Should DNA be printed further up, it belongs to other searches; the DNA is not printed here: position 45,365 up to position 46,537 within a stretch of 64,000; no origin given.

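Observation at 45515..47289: Orphan MNIO (DUF692) + DUF2063 gene pair, the RiPP-type maturase module (MbnBC/BufBC-like), with no adjacent precursor peptide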

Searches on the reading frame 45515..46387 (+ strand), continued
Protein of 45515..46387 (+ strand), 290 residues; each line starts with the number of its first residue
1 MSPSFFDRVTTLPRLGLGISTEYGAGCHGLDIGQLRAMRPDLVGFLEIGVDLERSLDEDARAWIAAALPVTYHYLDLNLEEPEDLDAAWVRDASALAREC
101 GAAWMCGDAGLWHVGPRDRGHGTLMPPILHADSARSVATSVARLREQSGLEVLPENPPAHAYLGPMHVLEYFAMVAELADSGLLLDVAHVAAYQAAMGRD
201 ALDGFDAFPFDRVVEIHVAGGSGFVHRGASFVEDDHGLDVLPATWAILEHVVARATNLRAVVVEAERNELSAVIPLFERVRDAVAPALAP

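Call 29: find_encoding_contigs(protein=P0119, flank=6000, max_places=2)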
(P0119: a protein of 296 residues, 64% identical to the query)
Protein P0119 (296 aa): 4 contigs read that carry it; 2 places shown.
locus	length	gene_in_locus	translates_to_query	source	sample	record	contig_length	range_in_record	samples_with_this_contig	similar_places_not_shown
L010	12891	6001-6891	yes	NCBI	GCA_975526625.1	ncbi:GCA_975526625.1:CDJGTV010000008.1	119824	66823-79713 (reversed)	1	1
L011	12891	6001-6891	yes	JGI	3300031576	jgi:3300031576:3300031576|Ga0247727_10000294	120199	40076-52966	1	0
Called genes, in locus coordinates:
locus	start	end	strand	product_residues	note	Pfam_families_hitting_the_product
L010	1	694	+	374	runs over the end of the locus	PF12852:Cupin_6 (faint), PF07883:Cupin_2 (weak), PF02311:AraC_binding (faint), PF05899:Cupin_3 (faint), PF07883:Cupin_2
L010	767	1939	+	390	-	PF13349:DUF4097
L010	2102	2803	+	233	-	-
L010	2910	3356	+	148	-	-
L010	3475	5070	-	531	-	-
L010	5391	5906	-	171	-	PF14464:Prok-JAB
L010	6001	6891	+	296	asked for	PF05114:MbnB_TglH_ChrH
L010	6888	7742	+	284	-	-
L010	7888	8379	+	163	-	PF04542:Sigma70_r2 (weak), PF08281:Sigma70_r4_2, PF04545:Sigma70_r4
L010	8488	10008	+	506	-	-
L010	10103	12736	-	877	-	PF00069:Pkinase, PF07714:PK_Tyr_Ser-Thr, PF03781:FGE-sulfatase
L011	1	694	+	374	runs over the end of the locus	PF12852:Cupin_6 (faint), PF07883:Cupin_2 (weak), PF02311:AraC_binding (faint), PF05899:Cupin_3 (faint), PF07883:Cupin_2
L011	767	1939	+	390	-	PF13349:DUF4097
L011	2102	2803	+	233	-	-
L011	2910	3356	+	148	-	-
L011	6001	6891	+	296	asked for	PF05114:MbnB_TglH_ChrH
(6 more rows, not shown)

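Call 33: find_related_loci(query=A2, collection=genome_contigs, flank=8000)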
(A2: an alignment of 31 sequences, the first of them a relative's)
Query A2 (290 aa) in genome_contigs; peptide patterns used: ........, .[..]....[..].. (x = any residue, [..] = any of these).
301 stretches matched a pattern; 252 encode a relative of the query (tblastn E <= 1e-3); the best 80 are kept; 80 distinct loci.
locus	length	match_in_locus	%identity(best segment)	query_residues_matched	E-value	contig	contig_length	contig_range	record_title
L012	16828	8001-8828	70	5-280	2e-121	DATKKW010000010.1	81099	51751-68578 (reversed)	MAG TPA_asm: Myxococcota bacterium isolate SMAG_U14668 k141_322425, whole genome shotgun sequence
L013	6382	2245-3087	62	2-282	2e-116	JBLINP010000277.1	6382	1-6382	MAG: Planctomycetota bacterium isolate 3300053785_213 Ga0535658_0039323, whole genome shotgun sequence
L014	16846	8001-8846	63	2-282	1e-114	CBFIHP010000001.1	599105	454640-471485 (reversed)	MAG: Planctomycetota bacterium isolate Co_bin_786_permissive genome assembly, contig: Co_bin_786_permissive_c1, whole ge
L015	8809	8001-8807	64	12-280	2e-114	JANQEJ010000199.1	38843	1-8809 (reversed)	MAG: Planctomycetota bacterium isolate PL23a_bin.129 k99_6288974, whole genome shotgun sequence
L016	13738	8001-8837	63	4-282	7e-114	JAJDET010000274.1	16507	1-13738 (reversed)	MAG: Planctomycetota bacterium isolate OFTM220 OFTM220_273, whole genome shotgun sequence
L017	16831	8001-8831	64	4-280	2e-113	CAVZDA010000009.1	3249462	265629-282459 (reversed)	MAG: uncultured delta proteobacterium isolate MFD00822.bin.2.186 genome assembly, contig: contig_47502, whole genome sho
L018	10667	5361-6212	63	5-288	3e-113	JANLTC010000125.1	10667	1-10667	MAG: Deltaproteobacteria bacterium isolate OTE_25_metabat_248 OTE_25_k141_1468291, whole genome shotgun sequence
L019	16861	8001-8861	61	4-290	6e-113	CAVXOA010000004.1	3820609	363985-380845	MAG: uncultured Planctomycetota bacterium isolate MFD01916.bin.3.84 genome assembly, contig: contig_8304, whole genome s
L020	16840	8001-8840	62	2-281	3e-112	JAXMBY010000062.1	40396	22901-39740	MAG: Planctomycetota bacterium isolate STL-PLA48 C1.322.fa-62, whole genome shotgun sequence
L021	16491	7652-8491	61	4-283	2e-112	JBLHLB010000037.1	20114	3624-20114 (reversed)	MAG: Planctomycetota bacterium isolate 3300054698_139 Ga0535670_0004295, whole genome shotgun sequence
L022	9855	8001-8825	63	4-277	5e-110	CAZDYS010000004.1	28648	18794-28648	MAG TPA_asm: uncultured Planctomycetaceae bacterium isolate SRP135972_co2_136 genome assembly, contig: NODE_954_length_2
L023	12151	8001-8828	63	5-280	4e-110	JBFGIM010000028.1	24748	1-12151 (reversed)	MAG: Myxococcota bacterium isolate Mix_sand02.2020.12.Z.71 k141_1030345_length_24748_cov_13.5487, whole genome shotgun s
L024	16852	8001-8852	62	1-284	5e-110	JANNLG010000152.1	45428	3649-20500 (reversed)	MAG: Deltaproteobacteria bacterium isolate SOY_38_metabat_195 SOY_38_k141_1867324, whole genome shotgun sequence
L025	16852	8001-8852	61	1-284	2e-109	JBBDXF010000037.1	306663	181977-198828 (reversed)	MAG: Myxococcota bacterium isolate LejiaD_71_22 Lejia_D_43_length_306663_cov_12, whole genome shotgun sequence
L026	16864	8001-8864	58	1-286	9e-109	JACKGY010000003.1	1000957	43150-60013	MAG: Planctomycetota bacterium isolate HK-STAS-PLAN-3 HK-STAS-PLAN-3_3, whole genome shotgun sequence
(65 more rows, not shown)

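Call 45: search_solved_structures(query=A2, max_evalue=0.01, show_alignments=5)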
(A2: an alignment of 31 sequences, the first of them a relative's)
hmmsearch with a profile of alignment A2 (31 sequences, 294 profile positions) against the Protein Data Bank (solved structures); distinct sequences matched with E-value up to 0.01: 4.
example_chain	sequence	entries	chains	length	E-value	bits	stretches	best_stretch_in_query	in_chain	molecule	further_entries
3bww_A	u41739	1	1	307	3.5e-07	33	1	39-228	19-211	Protein of unknown function DUF692/COG3220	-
8hci_D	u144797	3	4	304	2.8e-06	30.1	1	139-270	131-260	DUF692 family protein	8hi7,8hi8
7dz9_B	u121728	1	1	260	1.5e-05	27.6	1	47-272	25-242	cpMbnB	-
7dz9_A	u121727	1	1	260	1.5e-05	27.6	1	47-272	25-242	MbnB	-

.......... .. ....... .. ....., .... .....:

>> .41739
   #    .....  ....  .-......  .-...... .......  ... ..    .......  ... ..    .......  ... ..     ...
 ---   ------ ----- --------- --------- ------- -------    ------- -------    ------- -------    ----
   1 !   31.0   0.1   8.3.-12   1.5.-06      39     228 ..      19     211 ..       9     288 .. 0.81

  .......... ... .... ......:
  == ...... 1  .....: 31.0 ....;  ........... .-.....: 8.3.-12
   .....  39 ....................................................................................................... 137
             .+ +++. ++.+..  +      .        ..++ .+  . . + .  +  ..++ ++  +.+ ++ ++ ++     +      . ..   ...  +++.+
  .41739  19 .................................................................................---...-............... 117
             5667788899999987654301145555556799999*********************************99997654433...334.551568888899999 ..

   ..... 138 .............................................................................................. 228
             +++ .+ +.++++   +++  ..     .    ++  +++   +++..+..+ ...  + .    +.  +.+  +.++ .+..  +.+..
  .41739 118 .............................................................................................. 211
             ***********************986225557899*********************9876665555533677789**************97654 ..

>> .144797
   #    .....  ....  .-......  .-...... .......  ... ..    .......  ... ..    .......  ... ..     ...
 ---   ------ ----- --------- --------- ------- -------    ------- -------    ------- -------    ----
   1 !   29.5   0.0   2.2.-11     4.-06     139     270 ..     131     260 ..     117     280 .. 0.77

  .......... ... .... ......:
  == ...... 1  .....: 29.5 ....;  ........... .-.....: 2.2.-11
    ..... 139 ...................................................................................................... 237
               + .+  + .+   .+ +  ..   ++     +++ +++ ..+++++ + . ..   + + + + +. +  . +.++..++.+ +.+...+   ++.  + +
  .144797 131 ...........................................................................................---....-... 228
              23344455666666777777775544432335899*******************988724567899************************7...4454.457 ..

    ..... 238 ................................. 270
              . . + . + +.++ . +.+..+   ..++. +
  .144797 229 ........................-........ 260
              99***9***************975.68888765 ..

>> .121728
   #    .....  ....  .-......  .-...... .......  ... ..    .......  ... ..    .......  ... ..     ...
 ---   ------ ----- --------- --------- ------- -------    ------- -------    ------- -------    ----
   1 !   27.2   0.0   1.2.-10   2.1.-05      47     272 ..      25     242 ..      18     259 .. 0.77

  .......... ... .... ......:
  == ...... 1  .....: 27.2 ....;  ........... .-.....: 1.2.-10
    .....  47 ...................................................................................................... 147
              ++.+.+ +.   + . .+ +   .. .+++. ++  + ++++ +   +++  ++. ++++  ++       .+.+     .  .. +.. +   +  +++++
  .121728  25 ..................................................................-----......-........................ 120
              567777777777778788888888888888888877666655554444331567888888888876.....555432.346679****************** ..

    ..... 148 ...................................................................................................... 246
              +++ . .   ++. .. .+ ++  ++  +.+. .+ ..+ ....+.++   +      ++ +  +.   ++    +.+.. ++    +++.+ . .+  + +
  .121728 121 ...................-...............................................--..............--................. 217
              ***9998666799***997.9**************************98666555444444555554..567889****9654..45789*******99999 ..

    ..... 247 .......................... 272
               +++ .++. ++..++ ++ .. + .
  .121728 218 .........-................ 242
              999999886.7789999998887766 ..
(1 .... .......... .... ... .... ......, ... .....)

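Call 57: list_cluster_members(proteins=[P0001, P0121])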
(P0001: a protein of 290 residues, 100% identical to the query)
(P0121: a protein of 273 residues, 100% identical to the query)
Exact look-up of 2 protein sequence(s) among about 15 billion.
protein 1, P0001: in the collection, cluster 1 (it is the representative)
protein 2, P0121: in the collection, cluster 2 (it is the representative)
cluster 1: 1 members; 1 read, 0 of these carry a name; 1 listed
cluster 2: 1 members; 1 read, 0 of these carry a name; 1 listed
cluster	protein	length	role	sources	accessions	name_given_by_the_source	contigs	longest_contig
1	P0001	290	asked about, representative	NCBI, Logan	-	-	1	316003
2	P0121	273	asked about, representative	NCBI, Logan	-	-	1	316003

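Call 67: predict_structure(alignment_id=A2)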
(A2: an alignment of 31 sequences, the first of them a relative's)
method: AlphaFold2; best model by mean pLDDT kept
length: 290 residues; sequences in the alignment: 31
mean_pLDDT: 90.7   pTM: 0.91
mean pLDDT of the five models: 90.7, 90.3, 89.7, 89.4, 88.7
residues with pLDDT >= 90: 210; 70-90: 63; 50-70: 16; < 50: 1
segments of 3 or more residues with pLDDT < 50: none
pLDDT, mean of each block of 10 residues (from residue 1): 93 97 80 93 95 88 96 88 86 96 90 56 73 94 97 89 90 97 97 92 97 97 84 89 97 98 94 96 92
secondary structure, 60 per line:
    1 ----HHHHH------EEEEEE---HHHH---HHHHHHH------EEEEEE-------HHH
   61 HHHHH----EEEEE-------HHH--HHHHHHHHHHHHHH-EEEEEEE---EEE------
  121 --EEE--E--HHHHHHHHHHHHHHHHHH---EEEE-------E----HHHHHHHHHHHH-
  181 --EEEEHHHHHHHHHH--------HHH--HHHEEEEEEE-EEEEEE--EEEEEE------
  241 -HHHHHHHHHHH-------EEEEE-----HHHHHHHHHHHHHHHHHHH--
elements in order: H5-9 E16-21 H25-28 H32-38 E45-50 H58-65 E70-74 H87-100 E102-108 E112-114 E123-125 H131-148 E152-155 H168-179 E183-186 H187-196 E213-219 E221-226 E229-234 H242-252 E260-264 H270-288

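Call 69: search_protein_representatives(protein=window:45515-46387:+)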
Query: 290 residues. Proteins with E-value up to 0.001 (for the whole library): 1046; up to 1e-10: 231; up to 1e-30: 34. The best 150 are listed.
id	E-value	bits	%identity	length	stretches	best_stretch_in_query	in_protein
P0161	4.0e-98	345.0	59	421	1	5-287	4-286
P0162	1.2e-92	327.0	55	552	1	4-280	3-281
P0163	2.2e-91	322.8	57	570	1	5-284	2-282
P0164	1.3e-89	317.0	53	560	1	4-279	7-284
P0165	1.1e-88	313.9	53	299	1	5-281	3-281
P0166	1.4e-88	313.7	54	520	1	4-283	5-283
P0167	2.1e-88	313.0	52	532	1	4-290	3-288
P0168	5.6e-88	311.6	55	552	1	4-287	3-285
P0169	1.6e-82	293.7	60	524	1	56-286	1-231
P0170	3.9e-81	289.2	49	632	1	4-283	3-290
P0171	1.8e-72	260.7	55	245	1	3-222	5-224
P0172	1.3e-66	241.5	54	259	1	35-248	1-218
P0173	1.0e-64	235.3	60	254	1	4-182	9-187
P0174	2.7e-53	197.8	55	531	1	62-238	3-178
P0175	5.0e-53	196.9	54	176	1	4-166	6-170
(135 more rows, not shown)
